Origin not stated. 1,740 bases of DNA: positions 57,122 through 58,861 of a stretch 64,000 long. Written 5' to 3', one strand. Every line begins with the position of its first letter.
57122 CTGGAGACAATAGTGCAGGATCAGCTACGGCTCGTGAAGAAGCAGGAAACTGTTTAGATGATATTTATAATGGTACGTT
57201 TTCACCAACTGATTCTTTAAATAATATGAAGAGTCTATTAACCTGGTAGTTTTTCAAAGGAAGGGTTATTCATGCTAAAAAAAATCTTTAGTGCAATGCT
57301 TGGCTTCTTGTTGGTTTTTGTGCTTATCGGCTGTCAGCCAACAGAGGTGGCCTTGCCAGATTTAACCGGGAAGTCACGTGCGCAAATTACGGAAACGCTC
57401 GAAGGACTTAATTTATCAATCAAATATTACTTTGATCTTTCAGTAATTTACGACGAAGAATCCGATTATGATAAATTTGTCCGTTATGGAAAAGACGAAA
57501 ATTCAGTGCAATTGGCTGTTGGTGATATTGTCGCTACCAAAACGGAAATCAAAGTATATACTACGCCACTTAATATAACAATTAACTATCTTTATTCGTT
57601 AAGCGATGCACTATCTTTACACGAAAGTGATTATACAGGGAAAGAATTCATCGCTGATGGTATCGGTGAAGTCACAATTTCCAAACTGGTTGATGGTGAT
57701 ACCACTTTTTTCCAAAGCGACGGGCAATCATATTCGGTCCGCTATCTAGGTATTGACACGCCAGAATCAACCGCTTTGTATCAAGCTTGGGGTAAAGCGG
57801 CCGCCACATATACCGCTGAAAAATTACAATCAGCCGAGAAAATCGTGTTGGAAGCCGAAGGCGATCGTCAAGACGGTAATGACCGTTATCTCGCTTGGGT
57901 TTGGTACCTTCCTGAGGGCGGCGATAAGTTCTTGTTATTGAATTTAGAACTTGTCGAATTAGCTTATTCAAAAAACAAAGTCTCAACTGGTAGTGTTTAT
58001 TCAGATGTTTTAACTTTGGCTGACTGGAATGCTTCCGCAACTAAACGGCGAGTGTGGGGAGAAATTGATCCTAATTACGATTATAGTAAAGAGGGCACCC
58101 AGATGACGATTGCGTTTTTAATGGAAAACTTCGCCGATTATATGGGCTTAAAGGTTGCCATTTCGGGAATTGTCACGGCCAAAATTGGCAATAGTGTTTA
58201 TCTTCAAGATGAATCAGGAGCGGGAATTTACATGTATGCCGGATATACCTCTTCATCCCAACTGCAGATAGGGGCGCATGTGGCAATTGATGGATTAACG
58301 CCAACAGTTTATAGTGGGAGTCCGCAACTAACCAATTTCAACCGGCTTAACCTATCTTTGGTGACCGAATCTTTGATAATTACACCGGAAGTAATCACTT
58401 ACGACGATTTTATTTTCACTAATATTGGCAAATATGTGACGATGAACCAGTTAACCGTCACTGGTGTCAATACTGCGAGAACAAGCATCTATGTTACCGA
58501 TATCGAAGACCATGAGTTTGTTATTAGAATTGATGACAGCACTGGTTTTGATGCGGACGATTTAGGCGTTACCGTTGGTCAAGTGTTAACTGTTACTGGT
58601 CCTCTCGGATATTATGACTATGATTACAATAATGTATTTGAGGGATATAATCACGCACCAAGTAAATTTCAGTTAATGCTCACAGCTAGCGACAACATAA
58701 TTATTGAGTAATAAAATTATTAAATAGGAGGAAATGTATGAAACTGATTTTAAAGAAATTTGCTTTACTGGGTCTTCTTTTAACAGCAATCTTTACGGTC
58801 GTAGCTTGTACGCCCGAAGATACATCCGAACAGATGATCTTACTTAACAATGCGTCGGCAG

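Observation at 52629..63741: Candidate extracellular nucleic-acid capture and import module: CUT1 ABC importer, SNase lipoprotein and giant LTD lipoprotein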

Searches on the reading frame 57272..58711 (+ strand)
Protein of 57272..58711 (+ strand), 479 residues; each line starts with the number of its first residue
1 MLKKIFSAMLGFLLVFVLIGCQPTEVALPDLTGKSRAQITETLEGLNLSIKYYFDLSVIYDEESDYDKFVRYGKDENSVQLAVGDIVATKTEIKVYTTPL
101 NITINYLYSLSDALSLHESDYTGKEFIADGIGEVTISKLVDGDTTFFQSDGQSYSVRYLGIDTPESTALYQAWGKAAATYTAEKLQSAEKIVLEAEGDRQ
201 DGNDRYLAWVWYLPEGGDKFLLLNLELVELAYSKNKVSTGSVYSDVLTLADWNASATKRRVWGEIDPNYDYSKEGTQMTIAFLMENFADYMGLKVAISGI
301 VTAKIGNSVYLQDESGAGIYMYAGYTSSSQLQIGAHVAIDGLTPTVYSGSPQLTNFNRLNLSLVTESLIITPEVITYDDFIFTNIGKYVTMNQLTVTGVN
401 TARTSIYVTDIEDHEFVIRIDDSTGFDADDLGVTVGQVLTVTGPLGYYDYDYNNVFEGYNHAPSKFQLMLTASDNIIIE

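Call 6: search_protein_families(library=pfam, proteins=[window:57272-58711:+], max_evalue=0.01)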
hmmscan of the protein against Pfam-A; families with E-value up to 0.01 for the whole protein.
window:57272-58711:+ (479 aa): 2 families
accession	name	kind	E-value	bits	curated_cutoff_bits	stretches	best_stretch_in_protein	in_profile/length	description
PF00565.23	SNase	-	1.6e-07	32.2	21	1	156-262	2-105/107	Staphylococcal nuclease homologue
PF18942.5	DUF5689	-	7.2e-05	23.2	28.6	1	277-452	3-207/217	Family of unknown function (DUF5689)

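Call 7: search_protein_families(library=ncbifam, proteins=[window:57272-58711:+], max_evalue=0.01)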
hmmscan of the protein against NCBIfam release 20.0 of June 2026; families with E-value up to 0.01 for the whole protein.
window:57272-58711:+ (479 aa): 2 families
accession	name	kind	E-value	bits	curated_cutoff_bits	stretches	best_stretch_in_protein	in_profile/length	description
NF047694.1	TnucaseNucIStaph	equivalog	7.5e-15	54.8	250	1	131-262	44-174/175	thermonuclease NucI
NF047969.1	CaNuclEcnA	equivalog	4.1e-13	49.6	180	2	135-166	8-39/151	calcium-activated nuclease EcnA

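Call 11: find_encoding_contigs(protein=window:57272-58711:+, flank=10000, max_places=6)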
Protein window:57272-58711:+ (479 aa): 1 contig read that carries it; 1 place shown.
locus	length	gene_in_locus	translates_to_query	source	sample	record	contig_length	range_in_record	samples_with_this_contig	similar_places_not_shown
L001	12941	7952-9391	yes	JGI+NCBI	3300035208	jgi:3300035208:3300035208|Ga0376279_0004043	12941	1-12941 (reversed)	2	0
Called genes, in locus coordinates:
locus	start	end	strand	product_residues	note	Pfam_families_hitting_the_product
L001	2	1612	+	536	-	PF06068:TIP49 (faint), PF13177:DNA_pol3_delta2, PF13604:AAA_30 (faint), PF00004:AAA, PF07728:AAA_5 (faint), PF13401:AAA_22 (faint), PF22608:DNAX_ATPase_lid, PF12169:DNA_pol3_gamma3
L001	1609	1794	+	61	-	-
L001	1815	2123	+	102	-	PF02575:YbaB_DNA_bd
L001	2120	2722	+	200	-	PF21176:RecR_HhH (weak), PF02132:RecR_ZnF (weak), PF13662:Toprim_4, PF01751:Toprim, PF21175:RecR_C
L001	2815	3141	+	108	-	-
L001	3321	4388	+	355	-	PF00005:ABC_tran, PF13304:AAA_21 (faint)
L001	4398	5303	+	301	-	PF00528:BPD_transp_1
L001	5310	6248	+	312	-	PF00528:BPD_transp_1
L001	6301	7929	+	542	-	PF13416:SBP_bac_8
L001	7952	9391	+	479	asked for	PF00565:SNase (weak)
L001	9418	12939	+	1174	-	?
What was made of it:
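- Tried and rejected: Only a 12.9-kb JGI contig that ends inside the large gene was returned (call 11).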

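Call 12: find_homologous_proteins(query=window:57272-58711:+)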
Query window:57272-58711:+ (479 aa): 558 proteins with E <= 0.001 among 8000 candidates; the best 120 are listed.
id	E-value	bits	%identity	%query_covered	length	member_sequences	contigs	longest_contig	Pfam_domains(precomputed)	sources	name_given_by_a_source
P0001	0.0e+0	1058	100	100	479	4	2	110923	PF00565.24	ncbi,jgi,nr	ncbi:MAG: thermonuclease family protein [Candidatus Izemoplasmatales bacterium]|jgi:micrococcal nucl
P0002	1.6e-262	889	83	100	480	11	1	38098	PF00565.24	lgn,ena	-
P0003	2.0e-217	741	70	100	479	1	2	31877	PF00565.24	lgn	-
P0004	8.4e-213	725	68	96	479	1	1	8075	PF00565.24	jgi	jgi:micrococcal nuclease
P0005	2.3e-190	651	62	100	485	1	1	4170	PF03793.25,PF00565.24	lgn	-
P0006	3.2e-187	641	61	100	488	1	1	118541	PF00565.24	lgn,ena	-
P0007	2.2e-186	638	61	100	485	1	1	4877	PF00565.24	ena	-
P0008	4.0e-184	631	61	100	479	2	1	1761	PF18942.6,PF00565.24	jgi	-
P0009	5.6e-184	630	60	100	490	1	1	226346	PF03793.25,PF00565.24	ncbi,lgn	-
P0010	1.4e-182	626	63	95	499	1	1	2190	PF00565.24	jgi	jgi:endonuclease YncB( thermonuclease family)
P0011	7.5e-182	623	60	100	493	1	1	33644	PF00565.24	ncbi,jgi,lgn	-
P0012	4.1e-181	621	58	100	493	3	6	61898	PF00565.24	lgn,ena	-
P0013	1.4e-180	619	58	100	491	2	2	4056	PF00565.24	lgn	-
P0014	2.4e-180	618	63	95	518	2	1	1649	PF00565.24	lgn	-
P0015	1.7e-179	616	59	100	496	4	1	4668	PF00565.24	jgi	-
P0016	4.3e-177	608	60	100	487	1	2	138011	PF00565.24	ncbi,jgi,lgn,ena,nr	ncbi:MAG: thermonuclease family protein [Firmicutes bacterium]|nr:thermonuclease family protein [Bac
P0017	4.9e-177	608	62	95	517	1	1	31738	PF00565.24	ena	-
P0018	5.4e-177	607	58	100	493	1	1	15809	PF00565.24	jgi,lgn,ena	-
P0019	6.3e-177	607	59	100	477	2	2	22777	PF00565.24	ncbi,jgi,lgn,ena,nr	ncbi:MAG: thermonuclease family protein [Candidatus Izemoplasmatales bacterium]|nr:thermonuclease fa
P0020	1.6e-176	606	59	100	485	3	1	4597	PF00565.24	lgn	-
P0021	2.9e-176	605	57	100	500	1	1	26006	PF18942.6,PF00565.24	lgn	-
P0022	4.9e-176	604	58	100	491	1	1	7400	PF18942.6,PF00565.24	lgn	-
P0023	1.0e-175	603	59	100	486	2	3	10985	PF00565.24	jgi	-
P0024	1.4e-175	603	57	100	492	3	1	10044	PF00565.24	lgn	-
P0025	1.6e-175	603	56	100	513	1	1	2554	PF00565.24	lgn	-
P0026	5.2e-175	601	57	100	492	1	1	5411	PF00565.24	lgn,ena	-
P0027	6.2e-175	601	60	100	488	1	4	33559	PF00565.24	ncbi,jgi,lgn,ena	-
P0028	9.8e-175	600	57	100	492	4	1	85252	PF00565.24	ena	-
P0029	1.6e-174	599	59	100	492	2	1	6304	PF00565.24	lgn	-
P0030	3.2e-174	598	57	100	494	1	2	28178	PF03793.25,PF00565.24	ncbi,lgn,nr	ncbi:MAG: thermonuclease family protein [Bacilli bacterium]|nr:thermonuclease family protein [Bacill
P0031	6.1e-174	597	58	100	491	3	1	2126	PF00565.24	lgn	-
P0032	3.4e-172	592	57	100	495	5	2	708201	PF00565.24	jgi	jgi:micrococcal nuclease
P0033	1.1e-171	590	57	100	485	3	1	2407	PF00565.24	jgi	-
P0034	1.6e-171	589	58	100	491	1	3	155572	PF00565.24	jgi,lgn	jgi:micrococcal nuclease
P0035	3.7e-171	588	60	95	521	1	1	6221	PF00565.24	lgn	-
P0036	7.0e-171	587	59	94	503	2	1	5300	PF03793.25,PF00565.24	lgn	-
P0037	4.9e-170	584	61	95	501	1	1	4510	PF18942.6,PF00565.24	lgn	-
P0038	1.0e-169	583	61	95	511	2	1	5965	PF00565.24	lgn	-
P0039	1.5e-169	583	61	95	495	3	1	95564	PF00565.24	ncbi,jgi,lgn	-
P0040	1.3e-166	573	57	100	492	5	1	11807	PF00565.24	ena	-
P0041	3.1e-165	569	57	100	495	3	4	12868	PF00565.24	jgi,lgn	-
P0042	6.9e-165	568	58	94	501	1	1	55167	PF03793.25,PF00565.24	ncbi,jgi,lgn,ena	ncbi:MAG: thermonuclease family protein [Candidatus Izemoplasmatales bacterium]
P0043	8.8e-165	567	57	100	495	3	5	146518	PF00565.24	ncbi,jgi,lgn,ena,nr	ncbi:MAG: thermonuclease family protein [Firmicutes bacterium]|nr:thermonuclease family protein [Bac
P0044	4.8e-164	565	58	95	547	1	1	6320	PF00565.24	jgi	-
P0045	1.0e-163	564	59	95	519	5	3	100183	PF03793.25,PF00565.24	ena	-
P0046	1.3e-159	550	59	93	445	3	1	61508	PF00565.24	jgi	jgi:micrococcal nuclease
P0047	3.0e-159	549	54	100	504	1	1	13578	PF03793.25,PF00565.24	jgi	jgi:micrococcal nuclease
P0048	4.8e-158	545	54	100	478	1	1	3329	PF03793.25,PF00565.24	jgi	-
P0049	1.3e-157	544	57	95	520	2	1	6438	PF00565.24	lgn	-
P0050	3.9e-157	542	55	100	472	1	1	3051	PF00565.24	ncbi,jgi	-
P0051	1.4e-155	537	57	95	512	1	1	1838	PF00565.24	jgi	jgi:hypothetical protein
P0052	1.3e-154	534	57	93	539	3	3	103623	PF00565.24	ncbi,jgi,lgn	jgi:micrococcal nuclease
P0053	2.0e-154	533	54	99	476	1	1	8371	PF00565.24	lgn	-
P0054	1.3e-152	527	53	99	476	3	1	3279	PF00565.24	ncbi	-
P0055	9.9e-152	524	55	94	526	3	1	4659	PF00565.24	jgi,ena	-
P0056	1.2e-151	524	57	95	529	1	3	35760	PF00565.24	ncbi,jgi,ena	-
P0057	1.5e-151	524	54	94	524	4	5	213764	PF00565.24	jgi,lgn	jgi:endonuclease YncB( thermonuclease family)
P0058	3.2e-151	522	55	94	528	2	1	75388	PF00565.24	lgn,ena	-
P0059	3.1e-148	513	63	80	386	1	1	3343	PF00565.24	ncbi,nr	ncbi:MAG TPA: thermonuclease family protein, partial [Bacillota bacterium]|nr:thermonuclease family 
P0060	1.0e-145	504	54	95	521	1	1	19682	PF00565.24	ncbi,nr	ncbi:MAG: thermonuclease family protein [Bacilli bacterium]|nr:thermonuclease family protein [Bacill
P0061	1.3e-101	359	45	89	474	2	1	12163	PF03793.25,PF00565.24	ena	-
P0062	5.4e-92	327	42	95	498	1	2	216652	PF03793.25,PF18942.6,PF00565.24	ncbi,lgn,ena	-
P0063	4.3e-83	298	45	73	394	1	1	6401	PF18942.6,PF00565.24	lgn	-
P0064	6.2e-83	297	45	73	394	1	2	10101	PF18942.6,PF00565.24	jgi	jgi:micrococcal nuclease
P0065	7.5e-83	297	45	73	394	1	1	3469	PF18942.6,PF00565.24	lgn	-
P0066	1.0e-81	293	46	71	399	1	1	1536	PF00565.24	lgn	-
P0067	2.7e-81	292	41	77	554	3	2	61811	PF00565.24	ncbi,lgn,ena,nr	ncbi:MAG: thermonuclease family protein [Firmicutes bacterium]|nr:thermonuclease family protein [Bac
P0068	7.5e-80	287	43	73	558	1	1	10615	PF00565.24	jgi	jgi:endonuclease YncB( thermonuclease family)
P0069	4.0e-79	285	42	77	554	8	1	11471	PF00565.24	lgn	-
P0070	2.3e-78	282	44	70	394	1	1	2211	PF18942.6,PF00565.24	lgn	-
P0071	3.3e-78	282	44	70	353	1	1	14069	PF18942.6,PF00565.24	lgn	-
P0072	5.8e-78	281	43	73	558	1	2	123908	PF00565.24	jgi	jgi:micrococcal nuclease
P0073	7.8e-78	281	43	73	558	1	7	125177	PF00565.24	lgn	-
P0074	8.5e-78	280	43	73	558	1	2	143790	PF00565.24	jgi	-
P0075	9.3e-78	280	43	73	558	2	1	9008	PF00565.24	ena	-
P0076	1.0e-77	280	43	73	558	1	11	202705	PF00565.24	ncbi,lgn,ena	-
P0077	1.2e-77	280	43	73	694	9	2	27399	PF03793.25,PF00565.24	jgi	jgi:micrococcal nuclease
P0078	1.4e-77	280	41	76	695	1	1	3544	PF03793.25,PF00565.24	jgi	jgi:beta-lactam-binding protein with PASTA domain/endonuclease YncB( thermonuclease family)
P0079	3.6e-77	278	41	76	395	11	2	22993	PF18942.6,PF00565.24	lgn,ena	-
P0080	9.3e-77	277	45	71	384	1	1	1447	PF00565.24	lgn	-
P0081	1.6e-76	276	43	73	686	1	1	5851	PF03793.25,PF00565.24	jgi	jgi:endonuclease YncB( thermonuclease family)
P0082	3.1e-76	275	41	77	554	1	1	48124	PF00565.24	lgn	-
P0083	5.6e-76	274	42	73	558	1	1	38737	PF00565.24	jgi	-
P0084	6.4e-76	274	41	77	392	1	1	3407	PF18942.6,PF00565.24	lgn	-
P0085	6.5e-76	274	42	73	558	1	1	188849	PF00565.24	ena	-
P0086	1.2e-75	273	44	70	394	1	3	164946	PF18942.6,PF00565.24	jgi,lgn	jgi:micrococcal nuclease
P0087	1.5e-75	273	40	83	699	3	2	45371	PF03793.25,PF00565.24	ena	-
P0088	2.2e-75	272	41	77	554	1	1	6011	PF00565.24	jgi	-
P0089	5.7e-75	271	44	73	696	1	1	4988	PF03793.25,PF00565.24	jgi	jgi:endonuclease YncB( thermonuclease family)/beta-lactam-binding protein with PASTA domain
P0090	1.2e-74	270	40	75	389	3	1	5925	PF00565.24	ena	-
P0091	1.6e-74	270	42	72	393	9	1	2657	PF18942.6,PF00565.24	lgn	-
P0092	1.9e-74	269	42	76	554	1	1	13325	PF03793.25,PF00565.24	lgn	-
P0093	1.9e-74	269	40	76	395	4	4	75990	PF18942.6,PF00565.24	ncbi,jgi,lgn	-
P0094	2.4e-74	269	42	73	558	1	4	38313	PF00565.24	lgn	-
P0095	2.6e-74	269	43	75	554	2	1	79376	PF00565.24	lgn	-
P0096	2.9e-74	269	44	68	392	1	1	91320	PF00565.24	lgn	-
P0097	6.7e-74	268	41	76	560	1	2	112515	PF00565.24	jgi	jgi:endonuclease YncB( thermonuclease family)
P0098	7.0e-74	268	43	76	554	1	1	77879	PF00565.24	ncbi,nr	ncbi:MAG: hypothetical protein C4537_02750 [Acholeplasma sp.]|nr:MAG: hypothetical protein C4537_027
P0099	8.8e-74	267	43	76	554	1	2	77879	PF00565.24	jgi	-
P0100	9.0e-74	267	42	76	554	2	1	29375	PF03793.25,PF00565.24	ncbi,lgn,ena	-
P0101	1.1e-73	267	45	63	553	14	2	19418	PF00565.24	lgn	-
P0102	1.2e-73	267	41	73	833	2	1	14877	PF03793.25,PF00565.24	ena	-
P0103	2.8e-73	266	43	76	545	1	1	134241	PF00565.24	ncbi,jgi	jgi:micrococcal nuclease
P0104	3.6e-73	265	39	77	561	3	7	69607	PF00565.24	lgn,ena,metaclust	metaclust:\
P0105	4.7e-73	265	44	73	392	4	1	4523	PF18942.6,PF00565.24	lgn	-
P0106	5.2e-73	265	42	72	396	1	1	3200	PF18942.6,PF00565.24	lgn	-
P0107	1.1e-72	264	41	73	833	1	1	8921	PF03793.25,PF00565.24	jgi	jgi:endonuclease YncB( thermonuclease family)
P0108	1.5e-72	263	42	73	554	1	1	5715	PF00565.24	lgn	-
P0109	1.7e-72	263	42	74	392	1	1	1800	PF00565.24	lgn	-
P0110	1.9e-72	263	43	73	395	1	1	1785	PF00565.24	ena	-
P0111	2.1e-72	263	42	77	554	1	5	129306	PF03793.25,PF00565.24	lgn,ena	-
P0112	2.2e-72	263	40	79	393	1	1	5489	PF00565.24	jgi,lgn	-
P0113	2.7e-72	262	41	73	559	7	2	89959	PF00565.24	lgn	-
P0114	3.5e-72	262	41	81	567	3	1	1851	PF18942.6,PF00565.24,PF20578.5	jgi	jgi:micrococcal nuclease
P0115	8.2e-72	261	37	93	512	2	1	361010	PF00565.24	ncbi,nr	ncbi:MAG: thermonuclease family protein [Bacillales bacterium]|nr:thermonuclease family protein [Bac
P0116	1.0e-71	260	41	76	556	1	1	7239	PF00565.24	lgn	-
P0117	1.1e-71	260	40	88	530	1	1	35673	PF18942.6,PF00565.24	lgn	-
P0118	1.4e-71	260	40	77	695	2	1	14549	PF03793.25,PF00565.24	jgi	jgi:micrococcal nuclease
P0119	1.7e-71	260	40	83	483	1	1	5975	PF18942.6,PF00565.24,PF20578.5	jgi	-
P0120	2.0e-71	259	42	66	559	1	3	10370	PF00565.24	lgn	-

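Call 15: find_related_loci(query=A1, collection=genome_contigs, flank=10000)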
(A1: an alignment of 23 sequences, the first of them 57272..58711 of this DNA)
Query A1 (479 aa) in genome_contigs; peptide patterns used: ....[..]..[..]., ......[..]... (x = any residue, [..] = any of these).
287 stretches matched a pattern; 233 encode a relative of the query (tblastn E <= 1e-3); the best 80 are kept; 80 distinct loci.
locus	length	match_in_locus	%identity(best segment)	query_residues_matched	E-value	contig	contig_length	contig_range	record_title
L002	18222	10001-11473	58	1-478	0e+0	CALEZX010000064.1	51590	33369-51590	MAG TPA_asm: uncultured Bacillales bacterium isolate SRR6007447_bin.13_CONCOCT_v1.1_MAG genome assembly, contig: ERZ7241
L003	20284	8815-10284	60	1-476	0e+0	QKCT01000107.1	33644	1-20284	MAG: Bacillota bacterium isolate SZUA-431 scaffold_2566, whole genome shotgun sequence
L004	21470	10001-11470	57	1-478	0e+0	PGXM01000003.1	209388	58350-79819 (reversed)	MAG: Tenericutes bacterium HGW-Tenericutes-1 ig2103_sub10_scaffold_8, whole genome shotgun sequence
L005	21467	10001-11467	58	1-479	0e+0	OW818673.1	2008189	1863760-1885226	metagenome genome assembly, chromosome: 1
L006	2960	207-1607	59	10-479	0e+0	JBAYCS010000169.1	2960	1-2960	MAG: Acholeplasmataceae bacterium isolate SO_2016_CLC_T2_33 scaffold82562_PH3_Jul20_2016, whole genome shotgun sequence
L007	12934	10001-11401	59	10-479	4e-178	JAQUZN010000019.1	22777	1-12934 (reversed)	MAG: Candidatus Izemoplasmatales bacterium isolate STD2_261 NODE_8119_length_22777_cov_10.216954_Sandtown_D2, whole geno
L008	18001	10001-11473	58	1-479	3e-178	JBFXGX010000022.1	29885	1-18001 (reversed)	MAG: Candidatus Izemoplasmatales bacterium isolate CA_2019_TPIn_173 NODE_4864_length_29885_cov_18.158882_TPIn, whole gen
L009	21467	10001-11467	58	1-478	5e-177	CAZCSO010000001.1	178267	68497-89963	MAG TPA_asm: uncultured Candidatus Izemoplasmatales bacterium isolate binchicken_co27_434 genome assembly, contig: NODE_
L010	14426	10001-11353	60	26-476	2e-176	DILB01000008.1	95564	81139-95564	MAG TPA_asm: Bacillales bacterium UBA5603 UBA5603_contig_4542, whole genome shotgun sequence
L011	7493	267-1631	59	26-479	1e-176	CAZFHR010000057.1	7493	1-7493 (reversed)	MAG TPA_asm: uncultured Candidatus Izemoplasmatales bacterium isolate SRP178699_co1_486 genome assembly, contig: NODE_14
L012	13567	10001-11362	59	26-479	1e-171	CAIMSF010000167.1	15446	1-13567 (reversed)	uncultured bacterium isolate LaPlata-15m-b_bin-270 genome assembly, contig: bin-270:167/206, whole genome shotgun sequen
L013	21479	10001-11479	57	1-477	3e-169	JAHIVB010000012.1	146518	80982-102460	MAG: Bacillota bacterium isolate MM_PC_MetaG.mb.5 MM_PC_MetaG.mb.5_k141_1276545, whole genome shotgun sequence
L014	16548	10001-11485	57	1-479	3e-169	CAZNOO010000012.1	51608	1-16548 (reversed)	MAG TPA_asm: uncultured Candidatus Izemoplasmatales bacterium isolate SRP178699_co1_40 genome assembly, contig: NODE_573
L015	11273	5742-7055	60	44-478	5e-163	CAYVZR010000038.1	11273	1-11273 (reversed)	MAG TPA_asm: uncultured Candidatus Izemoplasmatales bacterium isolate SRP191223_co2_75 genome assembly, contig: NODE_471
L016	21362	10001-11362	55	26-479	2e-158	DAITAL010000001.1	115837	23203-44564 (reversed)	MAG TPA_asm: Bacillota bacterium isolate CTOTU29496 NODE_97_length_115837_cov_10.397583, whole genome shotgun sequence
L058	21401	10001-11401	37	1-453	9e-69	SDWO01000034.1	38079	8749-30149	MAG: Candidatus Izemoplasma acidinucleici isolate MAG-BB-5 scaffold_255, whole genome shotgun sequence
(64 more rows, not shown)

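Call 44: search_solved_structures(query=A1, max_evalue=0.01)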
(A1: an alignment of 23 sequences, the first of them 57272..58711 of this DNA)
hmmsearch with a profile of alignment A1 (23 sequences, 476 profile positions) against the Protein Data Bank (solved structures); distinct sequences matched with E-value up to 0.01: 283 (the best 60 are shown).
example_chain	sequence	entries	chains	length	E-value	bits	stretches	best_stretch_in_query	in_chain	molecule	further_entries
6xsc_A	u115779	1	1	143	2.2e-16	63.2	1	144-273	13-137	Thermonuclease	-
4j1m_A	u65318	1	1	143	3e-16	62.7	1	144-273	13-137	Thermonuclease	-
3mhb_A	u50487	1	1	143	5.8e-16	61.8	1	144-273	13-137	Thermonuclease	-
4rkl_A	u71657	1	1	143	5.8e-16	61.8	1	144-273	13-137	Thermonuclease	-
4miu_A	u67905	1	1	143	6.5e-16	61.6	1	144-273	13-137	Thermonuclease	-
3pmf_A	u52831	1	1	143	7.7e-16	61.4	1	144-273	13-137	Thermonuclease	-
4khv_A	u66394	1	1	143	9.8e-16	61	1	144-273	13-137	Thermonuclease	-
5isr_A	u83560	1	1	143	9.8e-16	61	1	144-273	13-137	Thermonuclease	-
4laa_A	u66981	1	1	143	1e-15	60.9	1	144-273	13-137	Thermonuclease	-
3d6c_A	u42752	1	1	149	1.2e-15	60.8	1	144-273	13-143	Thermonuclease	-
4f8m_A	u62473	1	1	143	1.2e-15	60.7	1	144-273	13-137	Thermonuclease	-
2rks_A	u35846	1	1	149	1.3e-15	60.6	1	144-273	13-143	Thermonuclease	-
4kta_A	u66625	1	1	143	1.3e-15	60.6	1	144-273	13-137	Thermonuclease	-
4k5v_A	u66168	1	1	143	1.4e-15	60.4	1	144-273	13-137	Thermonuclease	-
6u0x_A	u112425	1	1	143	1.5e-15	60.4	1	144-273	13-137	Thermonuclease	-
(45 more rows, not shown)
